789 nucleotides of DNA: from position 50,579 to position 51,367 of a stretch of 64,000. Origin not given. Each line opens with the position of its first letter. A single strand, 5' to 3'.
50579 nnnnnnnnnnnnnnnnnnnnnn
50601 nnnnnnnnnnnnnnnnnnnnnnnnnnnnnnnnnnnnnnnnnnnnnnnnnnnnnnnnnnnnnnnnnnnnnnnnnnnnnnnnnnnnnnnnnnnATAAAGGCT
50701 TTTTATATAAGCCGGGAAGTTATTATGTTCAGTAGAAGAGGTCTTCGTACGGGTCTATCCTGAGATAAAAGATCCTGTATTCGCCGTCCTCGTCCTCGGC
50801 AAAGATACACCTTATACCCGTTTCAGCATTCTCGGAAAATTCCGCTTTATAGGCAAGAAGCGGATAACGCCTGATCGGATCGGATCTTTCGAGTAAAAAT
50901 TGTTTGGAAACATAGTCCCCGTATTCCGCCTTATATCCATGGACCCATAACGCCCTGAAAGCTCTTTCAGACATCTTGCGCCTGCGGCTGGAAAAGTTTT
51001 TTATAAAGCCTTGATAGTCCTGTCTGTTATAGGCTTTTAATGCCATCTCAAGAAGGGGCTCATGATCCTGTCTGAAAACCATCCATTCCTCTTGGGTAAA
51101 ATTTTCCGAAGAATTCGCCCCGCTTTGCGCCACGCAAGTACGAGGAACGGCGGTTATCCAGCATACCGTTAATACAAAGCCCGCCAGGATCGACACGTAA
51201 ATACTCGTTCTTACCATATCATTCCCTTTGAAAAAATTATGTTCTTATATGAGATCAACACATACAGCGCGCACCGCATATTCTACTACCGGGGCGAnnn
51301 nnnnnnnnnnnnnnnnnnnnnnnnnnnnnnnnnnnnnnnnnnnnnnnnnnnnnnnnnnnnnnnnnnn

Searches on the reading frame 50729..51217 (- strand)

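Call 12: search_protein_families(library=pfam, proteins=[window:50729-51217:-], max_evalue=0.01)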
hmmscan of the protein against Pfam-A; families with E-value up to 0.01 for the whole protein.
window:50729-51217:- (162 aa): 0 families

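Call 61: search_protein_families(library=ncbifam, proteins=[window:50729-51217:-], max_evalue=0.1)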
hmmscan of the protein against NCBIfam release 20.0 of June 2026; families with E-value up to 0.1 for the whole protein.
window:50729-51217:- (162 aa): 1 family
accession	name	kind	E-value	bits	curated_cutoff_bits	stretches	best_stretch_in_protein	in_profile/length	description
TIGR03431.1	PhnD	equivalog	0.077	12.4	261.1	0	1-75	1-76/288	phosphonate ABC transporter substrate-binding protein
